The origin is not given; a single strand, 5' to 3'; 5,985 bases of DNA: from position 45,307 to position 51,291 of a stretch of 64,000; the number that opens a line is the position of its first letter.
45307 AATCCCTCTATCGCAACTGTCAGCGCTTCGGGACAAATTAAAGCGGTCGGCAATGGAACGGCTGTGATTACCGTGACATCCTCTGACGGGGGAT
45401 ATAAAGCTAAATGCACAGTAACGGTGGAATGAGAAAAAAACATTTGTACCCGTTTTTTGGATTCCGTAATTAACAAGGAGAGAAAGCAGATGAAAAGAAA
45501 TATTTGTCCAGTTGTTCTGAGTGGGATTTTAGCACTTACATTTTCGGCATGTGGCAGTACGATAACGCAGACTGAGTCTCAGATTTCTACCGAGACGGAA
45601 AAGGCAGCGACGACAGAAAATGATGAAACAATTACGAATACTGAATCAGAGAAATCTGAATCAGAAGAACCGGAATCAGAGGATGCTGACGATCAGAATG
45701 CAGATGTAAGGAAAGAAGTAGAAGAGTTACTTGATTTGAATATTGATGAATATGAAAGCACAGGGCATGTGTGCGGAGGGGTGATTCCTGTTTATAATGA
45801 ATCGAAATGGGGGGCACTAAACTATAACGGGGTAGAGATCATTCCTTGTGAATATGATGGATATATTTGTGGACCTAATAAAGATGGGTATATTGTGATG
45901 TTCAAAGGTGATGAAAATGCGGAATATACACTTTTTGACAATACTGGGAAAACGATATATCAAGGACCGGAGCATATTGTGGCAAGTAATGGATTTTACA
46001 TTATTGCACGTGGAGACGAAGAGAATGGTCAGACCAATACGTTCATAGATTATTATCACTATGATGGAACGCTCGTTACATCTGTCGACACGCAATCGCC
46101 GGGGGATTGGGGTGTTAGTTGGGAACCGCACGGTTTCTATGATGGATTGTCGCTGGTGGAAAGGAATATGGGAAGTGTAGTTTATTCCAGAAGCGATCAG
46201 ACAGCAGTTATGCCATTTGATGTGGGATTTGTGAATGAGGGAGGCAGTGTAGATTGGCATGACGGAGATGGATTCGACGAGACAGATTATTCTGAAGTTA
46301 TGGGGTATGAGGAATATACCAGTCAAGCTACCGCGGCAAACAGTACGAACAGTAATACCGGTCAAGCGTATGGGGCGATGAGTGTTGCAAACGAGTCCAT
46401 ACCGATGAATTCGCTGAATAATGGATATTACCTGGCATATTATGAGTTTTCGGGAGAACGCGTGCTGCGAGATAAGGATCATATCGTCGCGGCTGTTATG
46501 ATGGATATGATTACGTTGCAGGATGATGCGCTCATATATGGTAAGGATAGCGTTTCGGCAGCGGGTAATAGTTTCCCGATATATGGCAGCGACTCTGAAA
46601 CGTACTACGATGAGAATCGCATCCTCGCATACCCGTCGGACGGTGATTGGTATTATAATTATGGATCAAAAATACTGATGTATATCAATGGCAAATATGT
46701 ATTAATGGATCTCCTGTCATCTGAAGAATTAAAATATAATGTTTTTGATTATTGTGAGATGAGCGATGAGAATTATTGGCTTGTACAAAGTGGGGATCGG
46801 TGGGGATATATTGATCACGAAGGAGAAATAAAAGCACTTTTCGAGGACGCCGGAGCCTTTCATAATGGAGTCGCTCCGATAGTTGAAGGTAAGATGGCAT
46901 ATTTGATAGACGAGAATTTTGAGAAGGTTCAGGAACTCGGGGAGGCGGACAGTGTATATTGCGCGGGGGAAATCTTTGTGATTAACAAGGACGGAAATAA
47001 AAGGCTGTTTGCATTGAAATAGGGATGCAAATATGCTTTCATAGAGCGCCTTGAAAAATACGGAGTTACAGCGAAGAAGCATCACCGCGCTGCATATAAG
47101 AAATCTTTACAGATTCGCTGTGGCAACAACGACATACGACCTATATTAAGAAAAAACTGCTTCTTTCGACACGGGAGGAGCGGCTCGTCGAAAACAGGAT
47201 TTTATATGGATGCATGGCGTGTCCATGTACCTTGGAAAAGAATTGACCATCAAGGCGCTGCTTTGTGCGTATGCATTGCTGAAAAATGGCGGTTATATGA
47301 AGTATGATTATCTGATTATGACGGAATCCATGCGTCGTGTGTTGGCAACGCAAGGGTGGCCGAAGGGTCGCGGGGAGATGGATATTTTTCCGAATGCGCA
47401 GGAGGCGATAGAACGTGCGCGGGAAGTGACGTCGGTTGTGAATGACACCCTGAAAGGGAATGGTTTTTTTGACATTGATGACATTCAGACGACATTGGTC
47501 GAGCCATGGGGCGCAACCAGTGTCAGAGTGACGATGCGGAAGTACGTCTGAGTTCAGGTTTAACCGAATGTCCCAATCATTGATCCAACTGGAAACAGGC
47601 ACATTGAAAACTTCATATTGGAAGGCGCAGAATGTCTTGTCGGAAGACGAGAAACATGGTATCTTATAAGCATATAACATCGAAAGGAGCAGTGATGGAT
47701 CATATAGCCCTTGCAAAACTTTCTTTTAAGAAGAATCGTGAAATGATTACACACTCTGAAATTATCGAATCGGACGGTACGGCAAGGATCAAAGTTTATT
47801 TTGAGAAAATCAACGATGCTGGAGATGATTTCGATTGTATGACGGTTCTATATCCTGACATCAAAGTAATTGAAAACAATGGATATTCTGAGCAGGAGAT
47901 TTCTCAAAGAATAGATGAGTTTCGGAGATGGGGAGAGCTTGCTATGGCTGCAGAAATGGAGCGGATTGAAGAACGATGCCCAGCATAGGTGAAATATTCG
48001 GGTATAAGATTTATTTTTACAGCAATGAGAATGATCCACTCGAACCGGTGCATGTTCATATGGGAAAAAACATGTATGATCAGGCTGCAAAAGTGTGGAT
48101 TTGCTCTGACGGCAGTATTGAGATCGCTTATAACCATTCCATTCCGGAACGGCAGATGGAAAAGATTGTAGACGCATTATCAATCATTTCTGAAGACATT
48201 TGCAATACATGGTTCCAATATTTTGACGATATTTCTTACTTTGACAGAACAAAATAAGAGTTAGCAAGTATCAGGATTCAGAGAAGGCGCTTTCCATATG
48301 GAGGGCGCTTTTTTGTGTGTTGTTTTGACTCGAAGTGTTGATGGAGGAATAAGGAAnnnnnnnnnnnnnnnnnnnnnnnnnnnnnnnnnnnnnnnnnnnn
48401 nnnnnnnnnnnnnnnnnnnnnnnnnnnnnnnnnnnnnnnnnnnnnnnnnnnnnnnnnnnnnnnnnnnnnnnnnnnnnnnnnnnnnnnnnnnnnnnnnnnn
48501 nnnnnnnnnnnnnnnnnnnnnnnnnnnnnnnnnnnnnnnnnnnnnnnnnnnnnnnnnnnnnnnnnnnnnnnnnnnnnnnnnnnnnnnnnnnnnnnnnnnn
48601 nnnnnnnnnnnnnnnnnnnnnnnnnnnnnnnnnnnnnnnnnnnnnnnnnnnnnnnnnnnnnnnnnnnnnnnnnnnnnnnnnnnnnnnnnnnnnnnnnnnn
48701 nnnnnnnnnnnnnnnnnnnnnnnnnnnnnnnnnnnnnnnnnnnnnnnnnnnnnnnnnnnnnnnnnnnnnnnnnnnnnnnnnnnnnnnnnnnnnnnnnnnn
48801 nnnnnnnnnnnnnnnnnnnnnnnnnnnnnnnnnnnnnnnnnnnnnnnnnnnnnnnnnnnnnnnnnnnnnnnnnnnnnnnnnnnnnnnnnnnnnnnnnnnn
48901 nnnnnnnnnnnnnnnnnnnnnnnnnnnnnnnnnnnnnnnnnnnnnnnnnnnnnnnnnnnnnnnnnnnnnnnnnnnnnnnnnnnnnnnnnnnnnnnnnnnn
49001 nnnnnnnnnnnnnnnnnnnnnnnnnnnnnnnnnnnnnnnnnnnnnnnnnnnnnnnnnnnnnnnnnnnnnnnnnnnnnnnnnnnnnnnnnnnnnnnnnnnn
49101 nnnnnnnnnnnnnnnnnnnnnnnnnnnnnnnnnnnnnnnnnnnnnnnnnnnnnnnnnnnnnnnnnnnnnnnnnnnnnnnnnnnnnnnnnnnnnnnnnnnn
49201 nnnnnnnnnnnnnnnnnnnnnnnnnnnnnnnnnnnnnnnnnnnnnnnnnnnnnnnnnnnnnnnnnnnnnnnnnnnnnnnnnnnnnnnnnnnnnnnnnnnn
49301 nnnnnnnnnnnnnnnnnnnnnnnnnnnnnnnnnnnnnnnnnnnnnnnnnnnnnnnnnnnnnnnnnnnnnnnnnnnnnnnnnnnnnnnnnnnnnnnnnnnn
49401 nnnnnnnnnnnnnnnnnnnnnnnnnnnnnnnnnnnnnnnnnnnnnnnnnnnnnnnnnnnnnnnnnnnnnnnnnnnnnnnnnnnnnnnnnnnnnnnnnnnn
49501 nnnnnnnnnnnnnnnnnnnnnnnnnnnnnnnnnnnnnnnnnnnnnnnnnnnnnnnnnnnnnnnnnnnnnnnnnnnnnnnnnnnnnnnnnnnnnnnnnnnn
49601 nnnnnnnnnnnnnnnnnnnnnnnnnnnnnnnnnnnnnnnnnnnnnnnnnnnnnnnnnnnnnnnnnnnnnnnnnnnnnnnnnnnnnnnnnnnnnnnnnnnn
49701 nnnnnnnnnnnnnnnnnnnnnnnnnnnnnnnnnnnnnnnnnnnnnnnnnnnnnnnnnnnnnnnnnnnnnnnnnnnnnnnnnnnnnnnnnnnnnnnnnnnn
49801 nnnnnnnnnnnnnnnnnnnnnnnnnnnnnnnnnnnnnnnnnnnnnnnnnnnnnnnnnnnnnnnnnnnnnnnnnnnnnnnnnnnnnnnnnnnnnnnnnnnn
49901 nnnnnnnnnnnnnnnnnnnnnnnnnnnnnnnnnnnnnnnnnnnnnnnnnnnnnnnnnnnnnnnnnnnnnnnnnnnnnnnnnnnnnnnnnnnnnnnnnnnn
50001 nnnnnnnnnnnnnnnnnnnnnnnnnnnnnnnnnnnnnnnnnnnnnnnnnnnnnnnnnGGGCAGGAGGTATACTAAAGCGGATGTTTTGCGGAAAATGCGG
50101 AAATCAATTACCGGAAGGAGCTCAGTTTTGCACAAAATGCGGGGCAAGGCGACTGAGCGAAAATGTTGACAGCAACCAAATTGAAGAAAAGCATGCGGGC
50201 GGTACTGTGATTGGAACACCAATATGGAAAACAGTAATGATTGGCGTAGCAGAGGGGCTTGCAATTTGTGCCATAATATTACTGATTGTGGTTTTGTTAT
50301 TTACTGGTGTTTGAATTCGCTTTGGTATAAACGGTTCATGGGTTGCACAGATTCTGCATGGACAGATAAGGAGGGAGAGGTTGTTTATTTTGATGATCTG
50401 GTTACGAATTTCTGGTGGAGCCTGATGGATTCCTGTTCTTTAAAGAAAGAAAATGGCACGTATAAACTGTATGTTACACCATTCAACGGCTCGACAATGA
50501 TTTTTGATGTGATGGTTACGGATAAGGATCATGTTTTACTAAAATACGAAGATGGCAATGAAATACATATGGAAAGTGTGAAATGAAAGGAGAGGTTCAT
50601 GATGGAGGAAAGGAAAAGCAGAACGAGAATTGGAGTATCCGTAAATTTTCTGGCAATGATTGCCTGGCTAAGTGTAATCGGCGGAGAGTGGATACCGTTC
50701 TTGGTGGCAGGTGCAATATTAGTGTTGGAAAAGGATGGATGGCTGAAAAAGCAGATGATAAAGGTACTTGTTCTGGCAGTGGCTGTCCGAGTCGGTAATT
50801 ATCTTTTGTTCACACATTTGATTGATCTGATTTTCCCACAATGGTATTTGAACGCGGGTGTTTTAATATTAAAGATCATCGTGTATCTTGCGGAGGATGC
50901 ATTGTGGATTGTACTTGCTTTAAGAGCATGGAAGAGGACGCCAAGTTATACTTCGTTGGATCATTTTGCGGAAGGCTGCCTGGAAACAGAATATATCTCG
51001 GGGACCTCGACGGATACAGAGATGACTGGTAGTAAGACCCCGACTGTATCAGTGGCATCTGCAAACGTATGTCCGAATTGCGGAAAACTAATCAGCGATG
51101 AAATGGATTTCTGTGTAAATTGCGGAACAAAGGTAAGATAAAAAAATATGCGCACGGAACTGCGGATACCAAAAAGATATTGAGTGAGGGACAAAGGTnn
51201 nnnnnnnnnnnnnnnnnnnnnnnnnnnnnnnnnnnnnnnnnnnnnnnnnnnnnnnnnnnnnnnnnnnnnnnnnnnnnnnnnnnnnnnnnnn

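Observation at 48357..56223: Same-strand array of seven zinc-ribbon membrane proteins with diversified ectodomains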

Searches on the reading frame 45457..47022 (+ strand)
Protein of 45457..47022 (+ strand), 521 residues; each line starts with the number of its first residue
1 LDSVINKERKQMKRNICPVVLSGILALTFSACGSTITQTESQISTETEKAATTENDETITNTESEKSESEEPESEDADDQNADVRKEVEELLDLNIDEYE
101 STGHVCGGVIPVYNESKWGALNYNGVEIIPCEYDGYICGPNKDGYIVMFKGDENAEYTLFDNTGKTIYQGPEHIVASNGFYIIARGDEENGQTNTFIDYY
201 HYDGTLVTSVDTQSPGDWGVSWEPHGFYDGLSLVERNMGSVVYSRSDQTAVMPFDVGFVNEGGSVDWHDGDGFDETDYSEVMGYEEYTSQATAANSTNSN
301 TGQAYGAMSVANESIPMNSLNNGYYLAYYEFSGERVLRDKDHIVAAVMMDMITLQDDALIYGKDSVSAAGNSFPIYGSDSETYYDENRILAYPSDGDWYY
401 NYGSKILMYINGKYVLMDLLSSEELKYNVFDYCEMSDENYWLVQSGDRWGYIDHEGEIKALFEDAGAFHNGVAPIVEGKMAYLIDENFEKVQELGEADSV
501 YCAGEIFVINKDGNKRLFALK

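Call 3: search_protein_families(library=pfam, proteins=[window:45457-47022:+], max_evalue=0.1)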
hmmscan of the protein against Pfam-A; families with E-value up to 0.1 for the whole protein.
window:45457-47022:+ (521 aa): 1 family
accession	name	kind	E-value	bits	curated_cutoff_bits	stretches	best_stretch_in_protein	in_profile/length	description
PF14903.11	WG_beta_rep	-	1.4e-06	28.6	25.6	2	449-478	1-32/35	WG containing repeat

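Call 9: search_protein_families(library=ncbifam, proteins=[window:45457-47022:+], max_evalue=0.01)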
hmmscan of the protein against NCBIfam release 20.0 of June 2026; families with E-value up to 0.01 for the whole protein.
window:45457-47022:+ (521 aa): 0 families

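Call 33: search_protein_families(library=phrogs, proteins=[window:45457-47022:+], max_evalue=0.01)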
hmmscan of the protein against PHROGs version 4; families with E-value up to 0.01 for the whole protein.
window:45457-47022:+ (521 aa): 2 families
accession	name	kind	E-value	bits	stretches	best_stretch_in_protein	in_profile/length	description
phrog_9170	-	unknown function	0.0046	17.7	0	16-78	4-65/159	-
phrog_8801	-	unknown function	0.0061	18.1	0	12-65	1-51/94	-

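Call 75: search_protein_families(library=padloc, proteins=[window:45457-47022:+], max_evalue=0.01)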
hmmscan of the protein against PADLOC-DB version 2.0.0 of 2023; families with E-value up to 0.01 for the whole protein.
window:45457-47022:+ (521 aa): 0 families

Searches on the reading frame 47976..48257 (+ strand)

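Call 14: search_protein_families(library=pfam, proteins=[window:47976-48257:+], max_evalue=0.001)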
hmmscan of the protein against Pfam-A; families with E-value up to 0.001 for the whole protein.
window:47976-48257:+ (93 aa): 1 family
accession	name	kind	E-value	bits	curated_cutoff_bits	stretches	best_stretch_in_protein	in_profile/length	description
PF13711.11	DUF4160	-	5.2e-15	55.8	23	1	9-79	1-64/65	Domain of unknown function (DUF4160)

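Call 68: search_protein_families(library=ncbifam, proteins=[window:47976-48257:+], max_evalue=0.01)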
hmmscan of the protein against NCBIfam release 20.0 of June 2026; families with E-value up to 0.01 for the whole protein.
window:47976-48257:+ (93 aa): 0 families

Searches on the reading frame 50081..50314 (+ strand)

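Call 3: search_protein_families(library=pfam, proteins=[window:50081-50314:+], max_evalue=0.1)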
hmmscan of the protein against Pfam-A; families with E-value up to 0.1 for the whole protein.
window:50081-50314:+ (77 aa): 8 families
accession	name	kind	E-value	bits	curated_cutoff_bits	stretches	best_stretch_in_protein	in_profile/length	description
PF13240.11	Zn_Ribbon_1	-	3.9e-09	36.5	25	1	2-22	1-21/23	zinc-ribbon domain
PF12773.13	DZR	-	7.5e-05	23.3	27.3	1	3-23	1-21/45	Double zinc ribbon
PF13248.11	Zn_ribbon_3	-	0.0013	18.5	27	1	3-23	5-25/26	zinc-ribbon domain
PF18912.6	DZR_2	-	0.0071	16.6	27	1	2-23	23-45/56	Double zinc ribbon domain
PF14803.11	Zn_ribbon_Nudix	-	0.032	14.6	25.6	0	16-23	2-9/34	Nudix N-terminal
PF17032.10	Zn_ribbon_15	-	0.04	15.2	28.9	1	2-21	54-73/73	zinc-ribbon family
PF24463.1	DUF7577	-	0.083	13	28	0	2-11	18-27/27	Domain of unknown function (DUF7577)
PF22910.1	EDR4-like_1st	-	0.083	13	27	0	3-22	7-27/34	Enhanced disease resistance 4-like, N-terminal domain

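Call 9: search_protein_families(library=ncbifam, proteins=[window:50081-50314:+], max_evalue=0.01)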
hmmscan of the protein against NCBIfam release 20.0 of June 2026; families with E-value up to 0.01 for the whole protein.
window:50081-50314:+ (77 aa): 1 family
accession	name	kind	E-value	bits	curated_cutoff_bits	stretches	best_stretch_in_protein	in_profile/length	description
NF053815.1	teico_TcaA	equivalog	0.00068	18.6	550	1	3-72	4-69/463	membrane-associated protein TcaA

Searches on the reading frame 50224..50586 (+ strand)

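Call 3: search_protein_families(library=pfam, proteins=[window:50224-50586:+], max_evalue=0.1)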
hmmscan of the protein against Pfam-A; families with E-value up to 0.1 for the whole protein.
window:50224-50586:+ (120 aa): 2 families
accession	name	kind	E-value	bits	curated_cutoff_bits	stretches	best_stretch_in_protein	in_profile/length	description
PF09630.15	DUF2024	-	0.0084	16.4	27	1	80-103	6-29/81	Domain of unknown function (DUF2024)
PF06165.18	GH94_b-supersand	-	0.021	14.7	23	1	27-83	25-79/251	Glycosyl hydrolase 94, supersandwich domain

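Call 9: search_protein_families(library=ncbifam, proteins=[window:50224-50586:+], max_evalue=0.01)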
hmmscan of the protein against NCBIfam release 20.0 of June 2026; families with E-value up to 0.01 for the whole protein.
window:50224-50586:+ (120 aa): 0 families

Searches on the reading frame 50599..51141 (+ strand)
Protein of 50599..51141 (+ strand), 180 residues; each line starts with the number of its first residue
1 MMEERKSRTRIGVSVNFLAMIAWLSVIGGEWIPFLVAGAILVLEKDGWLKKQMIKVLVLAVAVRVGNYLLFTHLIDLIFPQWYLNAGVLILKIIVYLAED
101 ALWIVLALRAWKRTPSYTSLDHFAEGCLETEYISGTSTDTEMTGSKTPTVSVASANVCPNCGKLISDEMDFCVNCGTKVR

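Call 3: search_protein_families(library=pfam, proteins=[window:50599-51141:+], max_evalue=0.1)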
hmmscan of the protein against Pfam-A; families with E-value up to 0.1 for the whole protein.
window:50599-51141:+ (180 aa): 8 families
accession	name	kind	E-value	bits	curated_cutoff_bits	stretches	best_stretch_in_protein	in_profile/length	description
PF13240.11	Zn_Ribbon_1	-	1.4e-07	31.5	25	1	158-179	2-23/23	zinc-ribbon domain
PF13248.11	Zn_ribbon_3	-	6.2e-07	29.1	27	1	157-178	4-25/26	zinc-ribbon domain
PF24460.1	DUF7575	-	2.3e-06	27.3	28.5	1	155-179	3-27/28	Domain of unknown function (DUF7575)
PF12773.13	DZR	-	5.6e-05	23.7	27.3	1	156-176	25-45/45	Double zinc ribbon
PF17032.10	Zn_ribbon_15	-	0.00033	21.8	28.9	1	149-176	51-73/73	zinc-ribbon family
PF07331.16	TctB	-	0.00067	20.3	29.1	1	16-80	73-137/137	Tripartite tricarboxylate transporter TctB family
PF24463.1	DUF7577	-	0.055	13.5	28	1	157-177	4-24/27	Domain of unknown function (DUF7577)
PF20097.4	DUF6487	-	0.088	13.7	24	0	136-167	33-64/67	Domain of unknown function (DUF6487)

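Call 9: search_protein_families(library=ncbifam, proteins=[window:50599-51141:+], max_evalue=0.01)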
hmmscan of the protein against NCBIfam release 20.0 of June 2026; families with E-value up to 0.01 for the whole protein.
window:50599-51141:+ (180 aa): 1 family
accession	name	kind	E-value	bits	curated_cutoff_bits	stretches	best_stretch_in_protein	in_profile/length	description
NF049953.1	ribbon_DG_selen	exception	0.0047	16.9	130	1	125-178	116-170/172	zinc ribbon-containing (seleno)protein DG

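Call 26: find_homologous_proteins(query=window:50599-51141:+)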
Query window:50599-51141:+ (180 aa): 5 proteins with E <= 0.001 among 389 candidates.
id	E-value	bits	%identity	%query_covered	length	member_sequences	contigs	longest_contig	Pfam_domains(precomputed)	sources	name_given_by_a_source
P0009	2.7e-115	400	100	100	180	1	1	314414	PF13240.12,PF24460.2,PF13248.12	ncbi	-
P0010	5.8e-86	305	79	99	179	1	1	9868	PF13240.12,PF12773.14,PF24460.2,PF13248.12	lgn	-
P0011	1.1e-65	239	63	98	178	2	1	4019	PF13240.12,PF12773.14,PF24460.2,PF13248.12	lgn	-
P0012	2.2e-56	208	56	98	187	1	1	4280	PF13240.12,PF13248.12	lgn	-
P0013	3.9e-49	185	51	99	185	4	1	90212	PF13240.12,PF12773.14,PF24460.2,PF13248.12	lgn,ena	-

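Call 28: find_encoding_contigs(protein=P0009, flank=10000, max_places=3)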
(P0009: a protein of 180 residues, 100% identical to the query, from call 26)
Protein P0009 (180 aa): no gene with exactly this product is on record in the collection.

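Call 30: list_cluster_members(proteins=[P0009, P0014, P0004])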
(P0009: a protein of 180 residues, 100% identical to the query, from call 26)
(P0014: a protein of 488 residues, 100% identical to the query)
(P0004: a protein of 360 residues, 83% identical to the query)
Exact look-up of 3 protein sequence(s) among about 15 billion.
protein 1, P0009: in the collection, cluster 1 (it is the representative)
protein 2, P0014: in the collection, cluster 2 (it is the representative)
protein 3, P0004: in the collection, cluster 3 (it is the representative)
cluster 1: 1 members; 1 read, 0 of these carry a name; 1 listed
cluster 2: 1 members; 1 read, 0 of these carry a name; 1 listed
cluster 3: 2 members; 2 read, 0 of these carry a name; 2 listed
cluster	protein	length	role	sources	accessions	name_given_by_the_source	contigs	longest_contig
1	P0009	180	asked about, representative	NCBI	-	-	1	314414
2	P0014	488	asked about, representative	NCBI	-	-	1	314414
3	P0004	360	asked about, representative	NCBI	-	-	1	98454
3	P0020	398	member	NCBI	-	-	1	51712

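Call 33: search_protein_families(library=phrogs, proteins=[window:50599-51141:+], max_evalue=0.01)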
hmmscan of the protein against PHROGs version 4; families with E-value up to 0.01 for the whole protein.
window:50599-51141:+ (180 aa): 3 families
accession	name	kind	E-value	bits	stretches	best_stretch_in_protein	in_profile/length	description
phrog_2546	-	unknown function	0.00041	21.6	1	157-179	2-24/180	-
phrog_10714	-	unknown function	0.0013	19.9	1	148-178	68-98/109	-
phrog_26744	-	unknown function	0.009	17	1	67-96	4-33/72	-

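Call 75: search_protein_families(library=padloc, proteins=[window:50599-51141:+], max_evalue=0.01)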
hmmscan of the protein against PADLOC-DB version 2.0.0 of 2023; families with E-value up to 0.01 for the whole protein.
window:50599-51141:+ (180 aa): 0 families
